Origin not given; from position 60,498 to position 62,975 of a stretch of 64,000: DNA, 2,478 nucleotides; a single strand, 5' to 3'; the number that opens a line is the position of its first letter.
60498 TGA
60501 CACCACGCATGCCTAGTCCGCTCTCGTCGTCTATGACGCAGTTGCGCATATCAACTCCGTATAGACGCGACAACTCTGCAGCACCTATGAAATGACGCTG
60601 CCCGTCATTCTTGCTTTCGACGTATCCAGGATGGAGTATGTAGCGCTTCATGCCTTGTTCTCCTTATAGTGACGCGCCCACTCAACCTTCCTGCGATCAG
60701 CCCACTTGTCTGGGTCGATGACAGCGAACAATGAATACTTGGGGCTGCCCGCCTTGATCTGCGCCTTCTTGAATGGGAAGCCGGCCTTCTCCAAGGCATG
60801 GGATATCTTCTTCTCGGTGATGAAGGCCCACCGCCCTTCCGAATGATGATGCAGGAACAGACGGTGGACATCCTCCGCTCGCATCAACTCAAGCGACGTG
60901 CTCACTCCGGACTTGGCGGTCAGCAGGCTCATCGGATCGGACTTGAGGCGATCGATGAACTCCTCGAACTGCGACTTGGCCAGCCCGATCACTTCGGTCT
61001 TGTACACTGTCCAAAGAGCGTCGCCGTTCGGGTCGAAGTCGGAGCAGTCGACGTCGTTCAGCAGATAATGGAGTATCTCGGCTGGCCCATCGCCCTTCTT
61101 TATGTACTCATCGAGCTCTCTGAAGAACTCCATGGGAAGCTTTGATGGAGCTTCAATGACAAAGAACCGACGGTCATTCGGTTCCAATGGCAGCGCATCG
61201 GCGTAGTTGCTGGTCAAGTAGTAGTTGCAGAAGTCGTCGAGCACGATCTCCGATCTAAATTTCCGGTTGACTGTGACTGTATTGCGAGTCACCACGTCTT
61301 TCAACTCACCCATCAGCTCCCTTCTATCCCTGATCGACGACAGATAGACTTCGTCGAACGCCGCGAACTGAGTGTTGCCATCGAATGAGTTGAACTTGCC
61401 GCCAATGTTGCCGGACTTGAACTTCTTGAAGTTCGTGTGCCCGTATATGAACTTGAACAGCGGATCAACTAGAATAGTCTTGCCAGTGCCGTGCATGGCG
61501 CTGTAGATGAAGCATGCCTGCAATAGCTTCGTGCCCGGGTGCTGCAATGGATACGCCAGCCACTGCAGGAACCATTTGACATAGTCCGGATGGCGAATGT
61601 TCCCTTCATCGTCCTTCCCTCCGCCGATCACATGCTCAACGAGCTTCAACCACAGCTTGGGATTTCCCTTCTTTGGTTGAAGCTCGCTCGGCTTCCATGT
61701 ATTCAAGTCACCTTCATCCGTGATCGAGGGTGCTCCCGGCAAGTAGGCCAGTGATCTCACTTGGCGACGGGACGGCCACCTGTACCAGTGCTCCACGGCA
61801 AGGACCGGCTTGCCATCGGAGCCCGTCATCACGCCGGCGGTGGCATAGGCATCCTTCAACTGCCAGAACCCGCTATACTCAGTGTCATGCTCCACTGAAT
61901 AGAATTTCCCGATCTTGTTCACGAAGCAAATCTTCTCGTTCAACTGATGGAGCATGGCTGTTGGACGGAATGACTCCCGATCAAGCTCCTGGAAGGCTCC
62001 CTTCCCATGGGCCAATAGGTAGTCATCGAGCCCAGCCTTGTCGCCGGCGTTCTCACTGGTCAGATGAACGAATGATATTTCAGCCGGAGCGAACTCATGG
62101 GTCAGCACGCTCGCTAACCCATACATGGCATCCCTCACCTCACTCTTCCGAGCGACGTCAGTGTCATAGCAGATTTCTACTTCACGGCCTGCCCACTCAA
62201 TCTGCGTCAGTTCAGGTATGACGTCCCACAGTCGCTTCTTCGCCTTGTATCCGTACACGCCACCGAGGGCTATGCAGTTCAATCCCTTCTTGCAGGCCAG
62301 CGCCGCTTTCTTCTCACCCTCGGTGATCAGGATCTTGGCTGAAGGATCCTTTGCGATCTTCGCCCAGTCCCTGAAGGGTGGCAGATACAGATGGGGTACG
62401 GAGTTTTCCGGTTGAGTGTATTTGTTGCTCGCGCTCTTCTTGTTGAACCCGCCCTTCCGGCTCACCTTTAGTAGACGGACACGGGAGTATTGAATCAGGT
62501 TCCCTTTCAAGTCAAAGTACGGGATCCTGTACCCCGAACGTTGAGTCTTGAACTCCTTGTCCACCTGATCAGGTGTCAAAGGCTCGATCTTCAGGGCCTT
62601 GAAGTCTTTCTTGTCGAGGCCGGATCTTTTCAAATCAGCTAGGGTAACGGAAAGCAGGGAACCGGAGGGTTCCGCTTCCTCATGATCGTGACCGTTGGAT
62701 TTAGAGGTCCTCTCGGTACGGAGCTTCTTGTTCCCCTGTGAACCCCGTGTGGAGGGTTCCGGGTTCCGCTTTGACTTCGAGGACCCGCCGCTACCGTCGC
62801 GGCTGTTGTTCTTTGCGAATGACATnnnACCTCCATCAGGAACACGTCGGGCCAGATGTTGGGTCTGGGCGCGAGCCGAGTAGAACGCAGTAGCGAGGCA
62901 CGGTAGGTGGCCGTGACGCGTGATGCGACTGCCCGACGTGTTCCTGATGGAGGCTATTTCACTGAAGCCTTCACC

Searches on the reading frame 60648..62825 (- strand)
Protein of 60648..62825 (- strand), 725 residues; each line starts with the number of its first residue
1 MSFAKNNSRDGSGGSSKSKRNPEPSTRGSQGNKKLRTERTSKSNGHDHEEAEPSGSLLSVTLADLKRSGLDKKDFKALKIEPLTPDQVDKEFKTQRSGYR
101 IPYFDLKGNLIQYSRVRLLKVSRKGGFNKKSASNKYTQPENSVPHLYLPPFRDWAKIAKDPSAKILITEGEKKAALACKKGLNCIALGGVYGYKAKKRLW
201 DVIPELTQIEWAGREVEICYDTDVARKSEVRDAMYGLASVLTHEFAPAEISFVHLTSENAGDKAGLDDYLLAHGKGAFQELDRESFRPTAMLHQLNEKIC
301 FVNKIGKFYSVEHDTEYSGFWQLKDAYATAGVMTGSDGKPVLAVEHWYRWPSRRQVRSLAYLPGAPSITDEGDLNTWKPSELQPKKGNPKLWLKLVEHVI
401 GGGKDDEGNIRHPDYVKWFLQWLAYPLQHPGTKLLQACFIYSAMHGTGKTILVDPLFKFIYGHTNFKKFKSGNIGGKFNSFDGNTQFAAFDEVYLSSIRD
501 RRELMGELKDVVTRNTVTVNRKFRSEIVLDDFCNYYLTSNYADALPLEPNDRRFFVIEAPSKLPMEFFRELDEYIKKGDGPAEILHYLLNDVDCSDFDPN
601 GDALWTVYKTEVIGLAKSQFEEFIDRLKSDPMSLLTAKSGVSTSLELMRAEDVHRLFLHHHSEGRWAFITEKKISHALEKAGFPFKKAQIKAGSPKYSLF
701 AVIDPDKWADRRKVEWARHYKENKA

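Call 10: search_protein_families(library=pfam, proteins=[window:60648-62825:-], max_evalue=0.01)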
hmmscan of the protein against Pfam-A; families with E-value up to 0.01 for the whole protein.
window:60648-62825:- (725 aa): 2 families
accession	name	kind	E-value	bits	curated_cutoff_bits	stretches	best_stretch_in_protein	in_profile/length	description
PF12965.13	DUF3854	-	2.1e-17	63.7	23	1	154-275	2-128/130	Domain of unknown function (DUF3854)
PF19263.5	DUF5906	-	8.9e-14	52.5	27.6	1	441-553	2-114/114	Family of unknown function (DUF5906)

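Call 11: search_protein_families(library=phrogs, proteins=[window:60648-62825:-], max_evalue=0.001)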
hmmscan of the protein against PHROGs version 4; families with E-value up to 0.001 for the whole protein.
window:60648-62825:- (725 aa): 7 families
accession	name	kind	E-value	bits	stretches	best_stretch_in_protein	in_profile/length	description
phrog_1156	-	DNA, RNA and nucleotide metabolism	1.2e-21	78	1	328-688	447-810/855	DNA primase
phrog_24712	-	unknown function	1.1e-20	74.1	1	389-637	436-668/801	-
phrog_4762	-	unknown function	2.9e-17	62.9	1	415-572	485-639/822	-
phrog_2249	-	DNA, RNA and nucleotide metabolism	3.3e-09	37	1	389-629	482-712/802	DNA primase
phrog_1829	-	DNA, RNA and nucleotide metabolism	3.5e-09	36.3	1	416-590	485-656/772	DNA primase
phrog_9765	-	DNA, RNA and nucleotide metabolism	9.3e-06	24.9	1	422-557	613-745/939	DNA primase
phrog_849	-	DNA, RNA and nucleotide metabolism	0.00047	20.2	1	101-201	187-281/435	DNA primase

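Call 12: find_encoding_contigs(protein=window:60648-62825:-, flank=10000, max_places=10)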
Protein window:60648-62825:- (725 aa): 1 contig read that carries it; 1 place shown.
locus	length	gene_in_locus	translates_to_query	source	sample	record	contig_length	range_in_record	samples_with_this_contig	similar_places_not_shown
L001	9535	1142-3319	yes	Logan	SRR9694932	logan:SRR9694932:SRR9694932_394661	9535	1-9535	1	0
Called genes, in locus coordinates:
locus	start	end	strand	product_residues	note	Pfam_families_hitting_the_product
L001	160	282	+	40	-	-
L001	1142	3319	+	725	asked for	PF12965:DUF3854, PF19263:DUF5906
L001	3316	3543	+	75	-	-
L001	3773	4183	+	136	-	-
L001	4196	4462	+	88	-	-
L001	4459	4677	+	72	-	-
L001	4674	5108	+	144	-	-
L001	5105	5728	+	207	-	PF08719:NADAR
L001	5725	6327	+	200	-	-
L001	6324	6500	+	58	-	-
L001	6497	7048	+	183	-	-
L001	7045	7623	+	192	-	PF01145:Band_7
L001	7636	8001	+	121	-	-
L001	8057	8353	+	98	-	-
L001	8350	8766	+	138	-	-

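Call 13: find_related_loci(query=window:60648-62825:-, collection=viral_contigs, flank=6000)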
Query window:60648-62825:- (725 aa) in viral_contigs; peptide patterns used: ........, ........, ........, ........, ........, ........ (x = any residue, [..] = any of these).
5 stretches matched a pattern, but none encodes a relative of the query by tblastn (E <= 1e-3).

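Call 14: find_homologous_proteins(query=window:60648-62825:-, max_evalue=1e-10)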
Query window:60648-62825:- (725 aa): 570 proteins with E <= 1e-10 among 8000 candidates; the best 120 are listed.
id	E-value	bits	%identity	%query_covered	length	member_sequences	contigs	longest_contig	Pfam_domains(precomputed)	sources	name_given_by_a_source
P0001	0.0e+0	1695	100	100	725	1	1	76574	PF19263.6,PF12965.14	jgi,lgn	-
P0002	0.0e+0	1318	78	96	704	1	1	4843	PF19263.6,PF12965.14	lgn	-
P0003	0.0e+0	1250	74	98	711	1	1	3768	PF19263.6,PF12965.14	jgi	jgi:hypothetical protein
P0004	2.4e-215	735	48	97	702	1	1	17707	PF19263.6,PF12965.14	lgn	-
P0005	4.6e-211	721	46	99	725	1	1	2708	PF19263.6,PF12965.14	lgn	-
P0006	5.2e-210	718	47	98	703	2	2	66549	PF19263.6,PF12965.14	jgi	jgi:hypothetical protein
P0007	1.5e-207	710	45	99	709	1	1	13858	PF19263.6,PF12965.14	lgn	-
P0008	2.4e-198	679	47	92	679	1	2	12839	PF19263.6,PF05272.18,PF12965.14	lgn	-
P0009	2.6e-197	676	46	92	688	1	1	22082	PF19263.6,PF05272.18,PF12965.14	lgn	-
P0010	9.0e-196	671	46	94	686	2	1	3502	PF19263.6,PF12965.14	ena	-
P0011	1.2e-195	670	45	92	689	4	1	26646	PF19263.6,PF12965.14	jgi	jgi:hypothetical protein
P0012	1.9e-195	670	47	92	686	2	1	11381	PF19263.6,PF12965.14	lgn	-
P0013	1.0e-194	667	45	92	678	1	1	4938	PF19263.6,PF05272.18,PF12965.14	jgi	jgi:hypothetical protein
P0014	1.5e-194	667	46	95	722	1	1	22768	PF19263.6,PF12965.14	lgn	-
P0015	4.4e-194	665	46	92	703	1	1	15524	PF19263.6,PF05272.18,PF12965.14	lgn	-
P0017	1.7e-193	663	46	91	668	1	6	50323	PF19263.6,PF12965.14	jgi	jgi:hypothetical protein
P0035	1.9e-184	633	44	93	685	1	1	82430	PF19263.6,PF05272.18,PF12965.14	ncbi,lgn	-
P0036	2.3e-184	633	43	95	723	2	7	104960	PF19263.6,PF05272.18,PF12965.14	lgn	-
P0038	7.5e-183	628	44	91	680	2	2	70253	PF19263.6,PF12965.14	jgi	jgi:hypothetical protein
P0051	1.8e-176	607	42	99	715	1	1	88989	PF19263.6,PF05272.18,PF12965.14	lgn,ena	-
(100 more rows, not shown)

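Call 15: find_encoding_contigs(protein=P0002, flank=10000, max_places=4)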
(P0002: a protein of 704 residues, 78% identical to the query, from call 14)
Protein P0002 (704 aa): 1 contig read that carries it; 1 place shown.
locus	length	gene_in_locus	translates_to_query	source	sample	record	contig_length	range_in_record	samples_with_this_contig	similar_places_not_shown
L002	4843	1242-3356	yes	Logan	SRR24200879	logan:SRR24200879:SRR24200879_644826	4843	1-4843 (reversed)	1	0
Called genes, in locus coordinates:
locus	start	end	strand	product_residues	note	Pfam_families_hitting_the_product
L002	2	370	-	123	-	?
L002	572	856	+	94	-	-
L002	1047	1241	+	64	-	-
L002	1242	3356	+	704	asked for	PF12965:DUF3854, PF19263:DUF5906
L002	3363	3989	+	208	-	-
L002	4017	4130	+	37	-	-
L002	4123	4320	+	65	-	PF24024:DUF7336 (weak)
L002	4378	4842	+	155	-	?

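Call 16: find_encoding_contigs(protein=P0003, flank=10000, max_places=4)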
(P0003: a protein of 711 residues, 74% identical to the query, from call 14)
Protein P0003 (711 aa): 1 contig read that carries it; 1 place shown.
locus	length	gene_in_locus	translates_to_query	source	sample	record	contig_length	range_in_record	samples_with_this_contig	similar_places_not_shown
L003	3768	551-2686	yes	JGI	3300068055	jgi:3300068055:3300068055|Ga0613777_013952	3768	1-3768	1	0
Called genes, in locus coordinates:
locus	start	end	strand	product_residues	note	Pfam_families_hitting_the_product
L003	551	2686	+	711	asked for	PF12965:DUF3854, PF19263:DUF5906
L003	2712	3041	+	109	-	-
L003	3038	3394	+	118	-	-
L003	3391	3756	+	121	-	-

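Call 17: find_encoding_contigs(protein=P0006, flank=10000, max_places=4)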
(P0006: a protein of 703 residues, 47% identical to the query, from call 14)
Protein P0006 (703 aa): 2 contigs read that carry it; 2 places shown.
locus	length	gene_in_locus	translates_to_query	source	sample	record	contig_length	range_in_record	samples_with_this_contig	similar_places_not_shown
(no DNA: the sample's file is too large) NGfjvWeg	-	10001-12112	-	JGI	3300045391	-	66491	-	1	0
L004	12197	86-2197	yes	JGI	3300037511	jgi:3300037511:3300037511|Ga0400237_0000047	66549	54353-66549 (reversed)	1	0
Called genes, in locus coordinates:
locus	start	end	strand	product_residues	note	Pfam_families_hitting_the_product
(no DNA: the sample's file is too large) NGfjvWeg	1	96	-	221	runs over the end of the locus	PF05050:Methyltransf_21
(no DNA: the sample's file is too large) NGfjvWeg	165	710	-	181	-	-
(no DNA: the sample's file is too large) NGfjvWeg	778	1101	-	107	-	-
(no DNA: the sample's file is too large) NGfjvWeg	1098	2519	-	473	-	-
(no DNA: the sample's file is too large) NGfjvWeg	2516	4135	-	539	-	PF04860:Phage_portal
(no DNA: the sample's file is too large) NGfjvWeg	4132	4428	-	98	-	-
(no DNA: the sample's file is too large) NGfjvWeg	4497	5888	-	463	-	PF05065:Phage_capsid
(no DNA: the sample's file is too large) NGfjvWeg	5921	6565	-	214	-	PF04586:Peptidase_S78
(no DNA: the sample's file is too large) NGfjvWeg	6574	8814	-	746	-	PF03354:TerL_ATPase, PF20441:TerL_nuclease (weak)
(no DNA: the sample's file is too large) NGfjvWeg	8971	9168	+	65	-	-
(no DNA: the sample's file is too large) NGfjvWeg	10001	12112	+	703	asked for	PF12965:DUF3854, PF19263:DUF5906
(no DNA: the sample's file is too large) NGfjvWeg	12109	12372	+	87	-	PF14216:DUF4326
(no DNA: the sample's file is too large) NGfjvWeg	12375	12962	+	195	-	PF08719:NADAR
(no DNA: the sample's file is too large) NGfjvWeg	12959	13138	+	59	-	-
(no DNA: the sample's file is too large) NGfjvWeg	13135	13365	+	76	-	-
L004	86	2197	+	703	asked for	PF12965:DUF3854, PF19263:DUF5906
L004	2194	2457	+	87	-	PF14216:DUF4326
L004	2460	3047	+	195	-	PF08719:NADAR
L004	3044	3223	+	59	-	-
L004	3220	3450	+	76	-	-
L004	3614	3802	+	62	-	-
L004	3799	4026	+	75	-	-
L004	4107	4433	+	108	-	-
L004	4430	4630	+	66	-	-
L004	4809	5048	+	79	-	-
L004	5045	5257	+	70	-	-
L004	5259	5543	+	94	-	PF00196:GerE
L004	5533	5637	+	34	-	-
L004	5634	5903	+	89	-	-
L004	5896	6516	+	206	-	-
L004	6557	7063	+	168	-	-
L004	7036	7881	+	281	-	PF03721:UDPG_MGDP_dh_N (weak), PF00984:UDPG_MGDP_dh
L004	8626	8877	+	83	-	-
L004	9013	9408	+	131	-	PF03167:UDG (weak)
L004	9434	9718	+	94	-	-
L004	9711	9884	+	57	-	-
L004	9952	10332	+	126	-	-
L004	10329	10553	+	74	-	-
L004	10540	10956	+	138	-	-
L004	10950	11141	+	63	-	-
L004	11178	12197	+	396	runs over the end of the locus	PF00004:AAA (weak), PF07728:AAA_5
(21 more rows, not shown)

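Call 21: search_dna_similar(query=window:60648-62825:-, collection=phages, mode=protein, max_rows=30)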
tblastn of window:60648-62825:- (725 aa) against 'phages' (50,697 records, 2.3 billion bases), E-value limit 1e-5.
Records with a match: 277; places in all: 277; records where one place covers at least 80% of the query: 4.
Best place of each record, by identity: <60% 277.
By first word of the organism name: Pseudomonas 92; Vibrio 49; Xanthomonas 25; Proteus 19; Stenotrophomonas 14; Bordetella 9; Moraxella 8; Rhizobium 5; Xylella 4; Pectobacterium 4; and 30 more.
By host as written in the record: - 40; Pseudomonas aeruginosa 35; Pseudomonas aeruginosa PAO1 23; Proteus mirabilis 13; Pseudomonas aeruginosa PA14 10; Bordetella bronchiseptica ATCC 10580 9; Vibrio cholerae 2095 9; Moraxella catarrhalis 8; and 73 more.
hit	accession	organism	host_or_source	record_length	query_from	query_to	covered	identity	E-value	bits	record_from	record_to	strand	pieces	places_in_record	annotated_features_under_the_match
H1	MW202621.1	Caudoviricetes sp.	Manatee Spring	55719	53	696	89%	32.2%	4e-76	274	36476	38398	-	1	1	virulence associated protein E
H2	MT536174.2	Stenotrophomonas phage vB_SmaS-AXL_3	Stenotrophomonas maltophilia D1585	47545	37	722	95%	29.8%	3e-66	244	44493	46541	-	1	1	primase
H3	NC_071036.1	Stenotrophomonas phage vB_SmaS-AXL_3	Stenotrophomonas maltophilia D1585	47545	37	722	95%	29.8%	3e-66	244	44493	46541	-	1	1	primase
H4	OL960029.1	Pseudoxanthomonas phage PW916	Pseudoxanthomonas kaohsiungensis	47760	59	722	92%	30.7%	1e-66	245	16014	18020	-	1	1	primase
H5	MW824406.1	Vibrio phage PS25B.1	Vibrio crassostreae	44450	297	721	59%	23.0%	1e-7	61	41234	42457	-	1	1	hypothetical protein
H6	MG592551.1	Vibrio phage 1.185.O._10N.286.49.C2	Vibrio sp.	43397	297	721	59%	23.0%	2e-7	61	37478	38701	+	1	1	coil containing protein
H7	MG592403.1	Vibrio phage 1.021.A._10N.222.51.F9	Vibrio splendidus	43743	297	721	59%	22.8%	9e-7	59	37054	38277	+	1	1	coil containing protein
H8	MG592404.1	Vibrio phage 1.021.B._10N.222.51.F9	Vibrio splendidus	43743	297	721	59%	22.8%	9e-7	59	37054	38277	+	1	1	coil containing protein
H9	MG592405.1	Vibrio phage 1.021.C._10N.222.51.F9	Vibrio splendidus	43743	297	721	59%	22.8%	9e-7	59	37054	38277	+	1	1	coil containing protein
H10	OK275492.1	Xanthomonas phage FMYAK-P1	Xanthomonas sp.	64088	209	593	53%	24.6%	2e-10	71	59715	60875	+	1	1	putative primase/polymerase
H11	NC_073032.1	Xanthomonas phage FMYAK-P1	Xanthomonas sp.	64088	209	593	53%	24.6%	2e-10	71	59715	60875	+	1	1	putative primase/polymerase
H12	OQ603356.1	Xanthomonas phage Ep029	Xanthomonas sp. SH48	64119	209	593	53%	24.6%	2e-10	71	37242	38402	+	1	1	record has no annotation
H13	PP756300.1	Xanthomonas phage vB_XeuM-YB23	Xanthomonas euvesicatoria KACC 18468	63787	209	593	53%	24.4%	3e-10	70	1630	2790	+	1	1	hypothetical protein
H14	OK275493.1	Xanthomonas phage MET13-T1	Xanthomonas sp.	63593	209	593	53%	24.4%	3e-10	70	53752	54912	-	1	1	hypothetical protein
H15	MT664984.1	Xanthomonas phage Xp12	Xanthomonas oryzae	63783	209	593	53%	24.4%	4e-10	70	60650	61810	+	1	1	integrase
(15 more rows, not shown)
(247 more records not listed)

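Call 24: find_related_loci(query=A1, collection=metagenome_contigs, flank=5000)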
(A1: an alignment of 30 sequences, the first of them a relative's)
Query A1 (725 aa) in metagenome_contigs; peptide patterns used: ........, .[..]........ (x = any residue, [..] = any of these).
599 stretches matched a pattern (row limit reached: there are more); 363 encode a relative of the query (tblastn E <= 1e-3); the best 80 are kept; 80 distinct loci.
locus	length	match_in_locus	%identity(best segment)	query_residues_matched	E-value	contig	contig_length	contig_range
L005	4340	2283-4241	45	57-723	0e+0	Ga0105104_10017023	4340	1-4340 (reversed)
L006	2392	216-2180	44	54-723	0e+0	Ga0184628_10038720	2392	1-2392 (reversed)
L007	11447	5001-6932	43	66-722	0e+0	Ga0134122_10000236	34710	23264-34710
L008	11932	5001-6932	43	66-722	0e+0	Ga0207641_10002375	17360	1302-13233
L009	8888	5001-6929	43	67-721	4e-180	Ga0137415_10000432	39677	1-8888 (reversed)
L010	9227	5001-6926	33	62-723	7e-101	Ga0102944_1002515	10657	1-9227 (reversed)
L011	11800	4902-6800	33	64-722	1e-100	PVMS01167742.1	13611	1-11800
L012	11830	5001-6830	35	7-625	1e-99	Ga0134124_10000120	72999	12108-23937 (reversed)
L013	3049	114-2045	34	51-721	1e-101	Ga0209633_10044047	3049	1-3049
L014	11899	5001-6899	33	64-722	1e-100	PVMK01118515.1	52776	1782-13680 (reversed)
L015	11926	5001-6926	33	62-710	6e-97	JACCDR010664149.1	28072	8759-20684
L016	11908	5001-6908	33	52-708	2e-96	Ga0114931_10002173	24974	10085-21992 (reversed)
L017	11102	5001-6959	32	62-721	3e-96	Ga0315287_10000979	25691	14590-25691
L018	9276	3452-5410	32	62-721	2e-96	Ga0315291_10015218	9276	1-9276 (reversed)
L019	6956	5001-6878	33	63-708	5e-96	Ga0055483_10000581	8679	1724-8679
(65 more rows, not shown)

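Call 32: search_protein_families(library=pfam, proteins=[L007:3667-4128:-, L007:3132-3683:-, L007:1705-3129:-, L009:3647-4144:-, L009:3079-3660:-, L009:1554-2972:-], max_evalue=0.01)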
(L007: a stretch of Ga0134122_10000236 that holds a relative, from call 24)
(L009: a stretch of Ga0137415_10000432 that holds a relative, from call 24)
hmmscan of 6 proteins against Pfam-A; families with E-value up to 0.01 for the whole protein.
L007:3667-4128:- (153 aa): 0 families

L007:3132-3683:- (183 aa): 0 families

L007:1705-3129:- (474 aa): 2 families
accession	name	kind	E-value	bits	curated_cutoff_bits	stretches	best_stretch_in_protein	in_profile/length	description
PF04466.19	Terminase_3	-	5.7e-44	150.5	23.2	1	32-231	3-201/201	Phage terminase large subunit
PF17288.8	Terminase_3C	-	4e-15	56.9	26.7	1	264-407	1-154/155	Terminase RNAseH like domain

L009:3647-4144:- (165 aa): 0 families

L009:3079-3660:- (193 aa): 1 family
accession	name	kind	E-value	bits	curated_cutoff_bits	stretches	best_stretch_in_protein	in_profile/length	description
PF13565.12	HTH_32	-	0.0017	19.3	33.7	1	54-109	16-72/73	Homeodomain-like domain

L009:1554-2972:- (472 aa): 2 families
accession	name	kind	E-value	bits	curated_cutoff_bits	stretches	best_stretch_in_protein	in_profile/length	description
PF04466.19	Terminase_3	-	9.1e-44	149.9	23.2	1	31-231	2-201/201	Phage terminase large subunit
PF17288.8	Terminase_3C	-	1.5e-14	55.1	26.7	1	264-406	1-154/155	Terminase RNAseH like domain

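Call 37: find_related_loci(query=A1, collection=genome_contigs, flank=5000)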
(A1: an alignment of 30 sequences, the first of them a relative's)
Query A1 (725 aa) in genome_contigs; peptide patterns used: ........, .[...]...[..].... (x = any residue, [..] = any of these).
349 stretches matched a pattern; 154 encode a relative of the query (tblastn E <= 1e-3); the best 80 are kept; 80 distinct loci.
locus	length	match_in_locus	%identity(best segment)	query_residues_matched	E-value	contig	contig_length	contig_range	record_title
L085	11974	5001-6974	33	68-723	4e-87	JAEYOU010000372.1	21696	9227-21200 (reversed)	MAG: Proteobacteria bacterium isolate OH_CBB_164 k127_556469, whole genome shotgun sequence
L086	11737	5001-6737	31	57-657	1e-73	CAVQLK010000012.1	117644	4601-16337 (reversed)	MAG: uncultured Gammaproteobacteria bacterium isolate MFD02840.bin.2.73 genome assembly, contig: contig_83545, whole gen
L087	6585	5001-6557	33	54-566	3e-72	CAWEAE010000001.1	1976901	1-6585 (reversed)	MAG: Terriglobia bacterium isolate MFD05705.bin.1.27 genome assembly, contig: contig_27177, whole genome shotgun sequenc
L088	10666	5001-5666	36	62-283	8e-35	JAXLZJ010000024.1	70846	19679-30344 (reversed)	MAG: Nitrospira sp. isolate STL-NOB7 C1.118.fa-24, whole genome shotgun sequence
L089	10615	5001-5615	37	64-271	1e-34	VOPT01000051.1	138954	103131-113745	MAG: Nitrospira sp. isolate MAG_266 c_000000003614, whole genome shotgun sequence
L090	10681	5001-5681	38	56-283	6e-34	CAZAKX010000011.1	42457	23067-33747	MAG TPA_asm: uncultured Nitrospira sp. isolate SRP237561_co1_244 genome assembly, contig: NODE_1231_length_42457_cov_33.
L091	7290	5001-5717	37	54-297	2e-33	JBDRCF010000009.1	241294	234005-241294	MAG: Pseudomonadota bacterium isolate MEGAHIT-group-1.17 k141_74594, whole genome shotgun sequence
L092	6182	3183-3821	38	56-274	8e-33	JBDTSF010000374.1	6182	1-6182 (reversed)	MAG: Nitrospirota bacterium isolate cluster3_bin.264 NODE_68013_length_6182_cov_23.335237, whole genome shotgun sequence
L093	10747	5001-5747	36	44-288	2e-32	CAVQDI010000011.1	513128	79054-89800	MAG: uncultured beta proteobacterium isolate MFD03346.bin.1.142 genome assembly, contig: contig_3660, whole genome shotg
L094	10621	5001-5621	35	63-274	7e-31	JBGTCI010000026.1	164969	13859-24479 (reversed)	MAG: Nitrospiraceae bacterium isolate JTS-RE116 k141_7402519, whole genome shotgun sequence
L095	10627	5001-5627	35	62-274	8e-31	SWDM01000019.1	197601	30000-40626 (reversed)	MAG: Nitrospira sp. isolate RSF3 Nitrospira_sp_RSF3_19, whole genome shotgun sequence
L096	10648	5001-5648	35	54-274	2e-30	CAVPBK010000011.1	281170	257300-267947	MAG: Nitrospirota bacterium isolate MFD00031.bin.1.108 genome assembly, contig: contig_65190, whole genome shotgun seque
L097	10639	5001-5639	38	56-272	2e-30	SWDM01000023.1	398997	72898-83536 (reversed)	MAG: Nitrospira sp. isolate RSF3 Nitrospira_sp_RSF3_23, whole genome shotgun sequence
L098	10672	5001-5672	37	48-274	4e-30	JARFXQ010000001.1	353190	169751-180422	MAG: Nitrospira sp. isolate WA-bin32 opera_contig_71, whole genome shotgun sequence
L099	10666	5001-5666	32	63-286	9e-30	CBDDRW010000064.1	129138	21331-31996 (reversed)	uncultured bacterium isolate s9_102 genome assembly, contig: s9_102.fak141_267777, whole genome shotgun sequence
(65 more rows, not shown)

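Call 38: find_encoding_contigs(protein=P0004, flank=6000, max_places=2)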
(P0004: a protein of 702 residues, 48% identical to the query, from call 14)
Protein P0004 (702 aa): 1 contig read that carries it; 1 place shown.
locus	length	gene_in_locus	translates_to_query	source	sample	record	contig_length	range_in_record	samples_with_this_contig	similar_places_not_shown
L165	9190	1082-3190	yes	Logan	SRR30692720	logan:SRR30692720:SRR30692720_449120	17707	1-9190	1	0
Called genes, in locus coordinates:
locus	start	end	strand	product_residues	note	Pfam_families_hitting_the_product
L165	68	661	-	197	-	-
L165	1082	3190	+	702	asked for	PF12965:DUF3854, PF19263:DUF5906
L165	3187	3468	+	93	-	-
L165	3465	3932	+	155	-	PF08719:NADAR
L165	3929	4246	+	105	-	-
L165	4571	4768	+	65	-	-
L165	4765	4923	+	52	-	-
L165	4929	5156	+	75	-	-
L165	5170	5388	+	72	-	-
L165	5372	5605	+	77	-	-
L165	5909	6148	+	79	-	-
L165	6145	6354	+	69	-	-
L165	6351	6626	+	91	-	-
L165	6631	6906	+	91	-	PF00196:GerE, PF13384:HTH_23 (weak)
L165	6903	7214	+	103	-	-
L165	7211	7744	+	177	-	-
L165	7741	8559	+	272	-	PF03721:UDPG_MGDP_dh_N, PF00984:UDPG_MGDP_dh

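Call 39: find_encoding_contigs(protein=P0035, flank=6000, max_places=2)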
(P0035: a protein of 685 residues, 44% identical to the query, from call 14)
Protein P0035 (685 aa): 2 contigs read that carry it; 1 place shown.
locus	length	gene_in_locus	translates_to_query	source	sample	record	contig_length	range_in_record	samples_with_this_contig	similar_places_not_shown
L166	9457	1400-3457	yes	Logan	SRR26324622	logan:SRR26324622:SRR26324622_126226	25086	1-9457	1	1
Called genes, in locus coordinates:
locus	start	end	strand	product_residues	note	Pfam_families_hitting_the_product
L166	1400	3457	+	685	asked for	PF12965:DUF3854, PF05272:VapE-like_dom, PF19263:DUF5906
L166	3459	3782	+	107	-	-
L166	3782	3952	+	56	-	-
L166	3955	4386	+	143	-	-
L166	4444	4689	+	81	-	-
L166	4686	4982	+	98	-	-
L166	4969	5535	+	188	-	-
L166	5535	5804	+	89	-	-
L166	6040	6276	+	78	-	-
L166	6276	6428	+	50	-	-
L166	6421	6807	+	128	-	-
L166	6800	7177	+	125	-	-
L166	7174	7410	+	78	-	-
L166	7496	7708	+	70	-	-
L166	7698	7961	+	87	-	-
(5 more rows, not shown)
